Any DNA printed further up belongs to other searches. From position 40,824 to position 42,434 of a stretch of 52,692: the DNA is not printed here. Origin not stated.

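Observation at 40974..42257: KAS-like condensing-enzyme pseudoenzyme (Cys, His, His all substituted) heading an operon with engB and a CDF transporter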

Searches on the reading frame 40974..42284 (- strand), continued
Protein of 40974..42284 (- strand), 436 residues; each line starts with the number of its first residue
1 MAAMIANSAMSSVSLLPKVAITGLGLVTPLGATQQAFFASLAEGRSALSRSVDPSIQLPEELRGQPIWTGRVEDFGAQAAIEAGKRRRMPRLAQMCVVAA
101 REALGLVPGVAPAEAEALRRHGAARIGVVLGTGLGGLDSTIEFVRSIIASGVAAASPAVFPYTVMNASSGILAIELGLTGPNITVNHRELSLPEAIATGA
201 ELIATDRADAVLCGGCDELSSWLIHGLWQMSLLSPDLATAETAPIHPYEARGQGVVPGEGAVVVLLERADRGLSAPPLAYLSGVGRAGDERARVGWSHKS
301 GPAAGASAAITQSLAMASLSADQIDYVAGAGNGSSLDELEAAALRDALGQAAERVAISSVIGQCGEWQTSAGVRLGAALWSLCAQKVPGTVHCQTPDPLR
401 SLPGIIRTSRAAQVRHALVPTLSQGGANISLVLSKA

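Call 36: find_encoding_contigs(protein=P0010, flank=10000, max_places=2)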
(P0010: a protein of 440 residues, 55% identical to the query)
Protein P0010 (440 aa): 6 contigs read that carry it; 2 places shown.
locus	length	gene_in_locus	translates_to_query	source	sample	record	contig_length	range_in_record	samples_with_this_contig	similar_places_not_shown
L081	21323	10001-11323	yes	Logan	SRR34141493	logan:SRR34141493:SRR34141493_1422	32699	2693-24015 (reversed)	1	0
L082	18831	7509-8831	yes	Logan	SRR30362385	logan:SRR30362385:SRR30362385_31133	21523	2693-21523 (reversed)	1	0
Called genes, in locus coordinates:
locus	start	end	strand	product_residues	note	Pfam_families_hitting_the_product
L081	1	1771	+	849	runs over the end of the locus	PF00343:Phosphorylase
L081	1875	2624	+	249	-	PF14256:YwiC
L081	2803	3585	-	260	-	PF00596:Aldolase_II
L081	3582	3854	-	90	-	PF03319:EutN_CcmL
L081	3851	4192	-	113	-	PF03319:EutN_CcmL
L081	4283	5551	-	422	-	-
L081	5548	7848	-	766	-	PF23139:OB_YrrC, PF14490:HHH_RecD2, PF01443:Viral_helicase1 (faint), PF13086:AAA_11 (weak), PF13245:AAA_19, PF13604:AAA_30, PF18335:SH3_13, PF13538:UvrD_C_2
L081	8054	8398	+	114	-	PF00085:Thioredoxin, PF08534:Redoxin (faint), PF13098:Thioredoxin_2, PF13905:Thioredoxin_8 (faint)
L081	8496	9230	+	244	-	PF03548:LolA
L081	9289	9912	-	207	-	-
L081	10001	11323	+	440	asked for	PF00109:ketoacyl-synt, PF02801:Ketoacyl-synt_C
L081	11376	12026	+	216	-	PF00350:Dynamin_N (faint), PF01926:MMR_HSR1, PF02421:FeoB_N, PF03193:RsgA_GTPase (faint)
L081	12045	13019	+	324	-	PF01545:Cation_efflux, PF16916:ZT_dimer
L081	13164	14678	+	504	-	PF00069:Pkinase, PF07714:PK_Tyr_Ser-Thr, PF01636:APH (faint)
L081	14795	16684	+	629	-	PF01558:POR, PF01855:POR_N, PF17147:PFOR_II (weak)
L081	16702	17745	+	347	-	PF02775:TPP_enzyme_C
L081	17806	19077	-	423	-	-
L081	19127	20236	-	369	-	PF05496:RuvB_N, PF00004:AAA, PF07728:AAA_5 (weak), PF17864:AAA_lid_4, PF05491:WHD_RuvB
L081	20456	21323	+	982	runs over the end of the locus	PF13187:Fer4_9 (faint), PF12838:Fer4_7 (weak), PF13247:Fer4_11 (weak), PF14697:Fer4_21 (weak), PF25160:LdpA_Fe-S-bd (weak), PF00037:Fer4, PF12837:Fer4_6 (weak), PF12838:Fer4_7 (weak), +2 more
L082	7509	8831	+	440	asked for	PF00109:ketoacyl-synt, PF02801:Ketoacyl-synt_C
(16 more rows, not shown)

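Call 37: find_encoding_contigs(protein=P0016, flank=10000, max_places=2)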
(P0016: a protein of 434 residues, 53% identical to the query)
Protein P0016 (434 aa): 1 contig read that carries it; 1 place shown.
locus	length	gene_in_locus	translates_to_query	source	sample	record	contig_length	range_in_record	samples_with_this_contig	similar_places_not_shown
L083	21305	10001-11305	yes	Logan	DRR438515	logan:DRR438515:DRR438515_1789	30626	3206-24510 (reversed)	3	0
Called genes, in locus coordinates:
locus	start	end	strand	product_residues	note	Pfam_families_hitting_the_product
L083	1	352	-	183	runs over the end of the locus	-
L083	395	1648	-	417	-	PF02683:DsbD_TM, PF03190:Thioredox_DsbH (weak), PF00085:Thioredoxin, PF13098:Thioredoxin_2, PF13899:Thioredoxin_7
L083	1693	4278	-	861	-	PF17764:PriA_3primeBD, PF00270:DEAD, PF04851:ResIII, PF00271:Helicase_C (faint), PF18319:Zn_ribbon_PriA, PF18074:PriA_C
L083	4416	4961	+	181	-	PF00355:Rieske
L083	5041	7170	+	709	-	PF00931:NB-ARC (weak), PF13174:TPR_6 (faint), PF13176:TPR_7 (faint), PF13424:TPR_12 (weak), PF00515:TPR_1 (faint), PF07719:TPR_2 (faint), PF13181:TPR_8 (faint), PF13424:TPR_12 (weak), +1 more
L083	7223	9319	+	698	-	PF04305:DUF455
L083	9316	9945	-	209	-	-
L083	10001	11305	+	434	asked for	PF00109:ketoacyl-synt, PF02801:Ketoacyl-synt_C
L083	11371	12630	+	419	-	PF00575:S1 (weak), PF23459:S1_RRP5 (faint), PF00575:S1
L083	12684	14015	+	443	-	-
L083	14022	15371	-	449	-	PF02321:OEP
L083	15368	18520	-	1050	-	PF00873:ACR_tran, PF03176:MMPL (weak)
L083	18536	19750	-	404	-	PF25919:BSH_CusB (faint), PF25917:BSH_RND (weak), PF25973:BSH_CzcB, PF25984:BSH_YknX (faint), PF25944:Beta-barrel_RND (weak), PF25954:Beta-barrel_RND_2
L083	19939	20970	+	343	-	PF12740:PETase (weak)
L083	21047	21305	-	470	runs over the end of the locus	-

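Call 38: find_encoding_contigs(protein=P0009, flank=6000, max_places=1)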
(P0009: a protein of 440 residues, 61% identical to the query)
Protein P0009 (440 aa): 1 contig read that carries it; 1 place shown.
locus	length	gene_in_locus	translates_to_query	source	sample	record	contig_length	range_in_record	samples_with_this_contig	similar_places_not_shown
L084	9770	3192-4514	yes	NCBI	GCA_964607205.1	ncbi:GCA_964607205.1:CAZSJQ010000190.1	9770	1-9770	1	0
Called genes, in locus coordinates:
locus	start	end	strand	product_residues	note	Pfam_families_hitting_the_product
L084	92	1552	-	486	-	PF00158:Sigma54_activat, PF14532:Sigma54_activ_2, PF07728:AAA_5 (weak), PF25601:AAA_lid_14, PF02954:HTH_8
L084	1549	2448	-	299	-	PF05853:BKACE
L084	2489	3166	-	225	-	-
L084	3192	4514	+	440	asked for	PF00109:ketoacyl-synt, PF02801:Ketoacyl-synt_C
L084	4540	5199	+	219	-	PF03193:RsgA_GTPase (faint), PF00350:Dynamin_N (faint), PF01926:MMR_HSR1, PF02421:FeoB_N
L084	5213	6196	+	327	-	PF01545:Cation_efflux, PF16916:ZT_dimer (weak)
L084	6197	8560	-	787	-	PF00515:TPR_1 (faint), PF07719:TPR_2 (faint), PF12895:ANAPC3 (faint), PF13174:TPR_6 (faint), PF13176:TPR_7 (faint), PF13181:TPR_8 (faint), PF13414:TPR_11 (faint), PF13424:TPR_12 (faint), +9 more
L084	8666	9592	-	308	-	PF13525:YfiO, PF13174:TPR_6 (faint), PF13432:TPR_16 (weak), PF14559:TPR_19, PF13428:TPR_14 (weak)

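Call 39: find_encoding_contigs(protein=P0011, flank=6000, max_places=1)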
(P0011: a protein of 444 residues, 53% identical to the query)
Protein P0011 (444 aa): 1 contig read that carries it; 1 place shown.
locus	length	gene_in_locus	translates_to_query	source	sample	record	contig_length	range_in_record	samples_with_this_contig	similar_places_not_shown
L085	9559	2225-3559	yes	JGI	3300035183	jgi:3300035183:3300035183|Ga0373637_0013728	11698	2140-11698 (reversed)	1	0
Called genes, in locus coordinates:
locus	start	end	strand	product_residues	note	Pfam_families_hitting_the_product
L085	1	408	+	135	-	?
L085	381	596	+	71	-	-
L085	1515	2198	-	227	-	-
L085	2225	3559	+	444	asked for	PF00109:ketoacyl-synt, PF02801:Ketoacyl-synt_C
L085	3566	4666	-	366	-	-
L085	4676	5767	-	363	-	PF04055:Radical_SAM, PF13353:Fer4_12 (weak)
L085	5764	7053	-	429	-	PF13477:Glyco_trans_4_2, PF13439:Glyco_transf_4, PF13579:Glyco_trans_4_4, PF08288:PIGA, PF00534:Glycos_transf_1, PF20706:GT4-conflict (weak), PF13692:Glyco_trans_1_4, PF13524:Glyco_trans_1_2 (weak)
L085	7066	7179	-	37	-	-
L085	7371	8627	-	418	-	-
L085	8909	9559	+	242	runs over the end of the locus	PF01522:Polysacc_deac_1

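Call 40: find_encoding_contigs(protein=P0039, flank=8000, max_places=1)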
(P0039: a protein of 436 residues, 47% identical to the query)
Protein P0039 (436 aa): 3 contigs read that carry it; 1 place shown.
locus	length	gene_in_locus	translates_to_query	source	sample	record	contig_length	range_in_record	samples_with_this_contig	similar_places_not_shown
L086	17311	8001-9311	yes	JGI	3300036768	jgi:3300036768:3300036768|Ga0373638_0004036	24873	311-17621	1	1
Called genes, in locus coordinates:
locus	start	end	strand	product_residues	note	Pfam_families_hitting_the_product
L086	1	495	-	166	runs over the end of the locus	PF13664:DUF4149 (weak), PF05425:CopD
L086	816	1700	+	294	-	PF02812:ELFV_dehydrog_N (weak), PF00208:ELFV_dehydrog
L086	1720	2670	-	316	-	PF10672:Methyltrans_SAM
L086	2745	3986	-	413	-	PF07719:TPR_2 (faint)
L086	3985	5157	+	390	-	PF13641:Glyco_tranf_2_3, PF00535:Glycos_transf_2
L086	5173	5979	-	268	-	PF01058:Oxidored_q6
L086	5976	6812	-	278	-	PF00175:NAD_binding_1, PF10418:DHODB_Fe-S_bind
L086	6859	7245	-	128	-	PF00027:cNMP_binding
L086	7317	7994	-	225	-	-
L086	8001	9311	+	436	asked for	PF00109:ketoacyl-synt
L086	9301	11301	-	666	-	PF00580:UvrD-helicase, PF13245:AAA_19, PF13361:UvrD_C, PF13538:UvrD_C_2 (faint)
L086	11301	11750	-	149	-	-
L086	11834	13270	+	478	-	PF00817:IMS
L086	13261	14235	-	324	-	-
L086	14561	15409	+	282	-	-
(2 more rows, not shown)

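Call 41: find_encoding_contigs(protein=P0050, flank=8000, max_places=1)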
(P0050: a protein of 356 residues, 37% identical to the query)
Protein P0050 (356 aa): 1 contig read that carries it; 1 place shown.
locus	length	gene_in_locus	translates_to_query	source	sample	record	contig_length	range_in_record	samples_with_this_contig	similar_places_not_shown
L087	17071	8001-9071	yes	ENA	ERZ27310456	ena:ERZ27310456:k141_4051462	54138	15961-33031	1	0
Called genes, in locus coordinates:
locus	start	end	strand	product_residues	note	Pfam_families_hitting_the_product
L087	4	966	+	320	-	PF00072:Response_reg, PF00990:GGDEF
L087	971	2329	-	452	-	PF00275:EPSP_synthase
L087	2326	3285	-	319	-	-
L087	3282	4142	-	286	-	PF03807:F420_oxidored, PF02153:PDH_N, PF20463:PDH_C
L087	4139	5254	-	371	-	PF00155:Aminotran_1_2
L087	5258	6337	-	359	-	PF01817:CM_2, PF00800:PDT, PF01842:ACT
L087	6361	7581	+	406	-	PF02683:DsbD_TM, PF00085:Thioredoxin (weak), PF13098:Thioredoxin_2, PF13899:Thioredoxin_7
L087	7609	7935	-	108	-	-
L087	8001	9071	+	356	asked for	PF00109:ketoacyl-synt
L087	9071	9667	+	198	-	-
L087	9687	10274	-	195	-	PF12773:DZR (faint)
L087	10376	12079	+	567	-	PF03417:AAT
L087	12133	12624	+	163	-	PF01641:SelR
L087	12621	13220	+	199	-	PF01625:PMSR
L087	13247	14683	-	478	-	PF13240:Zn_Ribbon_1 (weak), PF00069:Pkinase, PF07714:PK_Tyr_Ser-Thr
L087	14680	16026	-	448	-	PF16697:Yop-YscD_cpl, PF00498:FHA, PF00089:Trypsin, PF13365:Trypsin_2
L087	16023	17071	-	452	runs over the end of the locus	PF13672:PP2C_2, PF00481:PP2C (weak), PF07228:SpoIIE (faint)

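Call 49: search_protein_families(library=pfam, proteins=[L022:9239-9994:-, L022:10063-10497:-, L022:10670-10948:+, L022:11018-12391:+, L022:12548-12889:+, L022:12903-13196:+, L022:13212-14312:+, L022:5225-6493:-, L018:9291-10859:+, L022:6490-7110:-], max_evalue=0.001)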
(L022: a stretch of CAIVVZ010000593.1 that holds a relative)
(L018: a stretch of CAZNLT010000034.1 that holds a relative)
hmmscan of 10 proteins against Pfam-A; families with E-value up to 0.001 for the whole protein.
L022:9239-9994:- (251 aa): 4 families
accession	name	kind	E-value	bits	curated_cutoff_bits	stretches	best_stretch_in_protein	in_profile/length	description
PF13561.12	adh_short_C2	-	2.7e-62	210.9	27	1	20-250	1-235/236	Enoyl-(Acyl carrier protein) reductase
PF00106.31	adh_short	-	3.5e-55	187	26.6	1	14-203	1-189/195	short chain dehydrogenase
PF08659.16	KR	-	2e-22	80.4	22.6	1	17-191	4-173/180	KR domain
PF01370.27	Epimerase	-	0.00057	19.8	20.9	1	17-105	2-78/240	NAD dependent epimerase/dehydratase family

L022:10063-10497:- (144 aa): 1 family
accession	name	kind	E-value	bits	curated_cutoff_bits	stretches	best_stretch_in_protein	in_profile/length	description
PF22817.2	ApeP-like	-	2.7e-05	24.3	27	1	8-139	7-140/158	ApeP dehydratase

L022:10670-10948:+ (92 aa): 1 family
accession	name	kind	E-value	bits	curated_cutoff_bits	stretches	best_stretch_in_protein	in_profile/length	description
PF00550.31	PP-binding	-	1.4e-08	35.3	20.8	1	22-83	10-67/67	Phosphopantetheine attachment site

L022:11018-12391:+ (457 aa): 2 families
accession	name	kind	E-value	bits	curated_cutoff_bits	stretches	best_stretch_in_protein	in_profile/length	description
PF04055.27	Radical_SAM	-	3.9e-21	76.4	29.5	1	199-355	4-163/166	Radical SAM superfamily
PF02310.24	B12-binding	-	2.9e-11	43.7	32.1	1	13-136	8-115/121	B12 binding domain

L022:12548-12889:+ (113 aa): 3 families
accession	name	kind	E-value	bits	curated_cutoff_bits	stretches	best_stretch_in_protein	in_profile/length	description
PF22818.2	ApeI-like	-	1.4e-10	41.9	28.5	1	12-84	12-84/119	ApeI dehydratase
PF07977.19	FabA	-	9.3e-09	35.5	23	1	14-104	25-133/138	FabA-like domain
PF21089.3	PKS_DH_N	-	5e-07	30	27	1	9-98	9-100/103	Polyketide synthase dehydratase domain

L022:12903-13196:+ (97 aa): 1 family
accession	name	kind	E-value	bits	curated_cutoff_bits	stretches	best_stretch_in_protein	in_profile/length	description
PF00550.31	PP-binding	-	1.1e-08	35.6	20.8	1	18-84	5-67/67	Phosphopantetheine attachment site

L022:13212-14312:+ (366 aa): 1 family
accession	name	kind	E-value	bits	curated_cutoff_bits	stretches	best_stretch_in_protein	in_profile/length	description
PF04055.27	Radical_SAM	-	8.8e-05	23.2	29.5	1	49-111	3-66/166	Radical SAM superfamily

L022:5225-6493:- (422 aa): 2 families
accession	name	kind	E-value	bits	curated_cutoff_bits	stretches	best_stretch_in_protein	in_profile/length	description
PF02310.24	B12-binding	-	1.8e-05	25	32.1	1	43-118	40-120/121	B12 binding domain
PF04055.27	Radical_SAM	-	0.00062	20.4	29.5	0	170-282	4-126/166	Radical SAM superfamily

L018:9291-10859:+ (522 aa): 2 families
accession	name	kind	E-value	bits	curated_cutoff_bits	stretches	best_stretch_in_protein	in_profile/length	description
PF00501.34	AMP-binding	-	7.7e-77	259.1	29.9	1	10-371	4-384/384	AMP-binding enzyme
PF13193.12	AMP-binding_C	-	1.3e-19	71.3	24.5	1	421-500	1-76/76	AMP-binding enzyme C-terminal domain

L022:6490-7110:- (206 aa): 0 families

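Call 55: find_related_loci(query=A2, collection=metagenome_contigs, flank=4000)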
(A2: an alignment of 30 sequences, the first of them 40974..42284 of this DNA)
Query A2 (436 aa) in metagenome_contigs; peptide patterns used: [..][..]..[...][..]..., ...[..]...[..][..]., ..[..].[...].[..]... (x = any residue, [..] = any of these).
600 stretches matched a pattern (row limit reached: there are more); 112 encode a relative of the query (tblastn E <= 1e-3); the best 80 are kept; 80 distinct loci.
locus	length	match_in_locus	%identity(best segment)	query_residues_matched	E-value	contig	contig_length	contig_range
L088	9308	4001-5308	83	1-436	0e+0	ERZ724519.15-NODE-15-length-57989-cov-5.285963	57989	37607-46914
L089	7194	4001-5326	68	1-436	0e+0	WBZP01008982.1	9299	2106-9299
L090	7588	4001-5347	56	1-436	2e-160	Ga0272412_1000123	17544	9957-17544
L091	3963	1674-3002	49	1-435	1e-125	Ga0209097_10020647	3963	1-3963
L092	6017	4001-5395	52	1-436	6e-120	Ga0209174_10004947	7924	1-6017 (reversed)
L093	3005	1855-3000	49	1-355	1e-88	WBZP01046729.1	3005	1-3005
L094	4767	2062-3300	34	7-435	1e-53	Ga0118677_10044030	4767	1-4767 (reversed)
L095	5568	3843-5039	36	18-433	1e-51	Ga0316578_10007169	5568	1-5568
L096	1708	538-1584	35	18-435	3e-51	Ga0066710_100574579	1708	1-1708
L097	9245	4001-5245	33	5-435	3e-49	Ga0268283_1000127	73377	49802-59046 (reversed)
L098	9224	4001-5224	33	12-435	4e-48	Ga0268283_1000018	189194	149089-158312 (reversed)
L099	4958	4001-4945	38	18-382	6e-46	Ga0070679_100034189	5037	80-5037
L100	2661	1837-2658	38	18-337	8e-46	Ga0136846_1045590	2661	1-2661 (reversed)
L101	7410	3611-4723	34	10-406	8e-45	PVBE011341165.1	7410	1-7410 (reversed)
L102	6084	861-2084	32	12-435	4e-44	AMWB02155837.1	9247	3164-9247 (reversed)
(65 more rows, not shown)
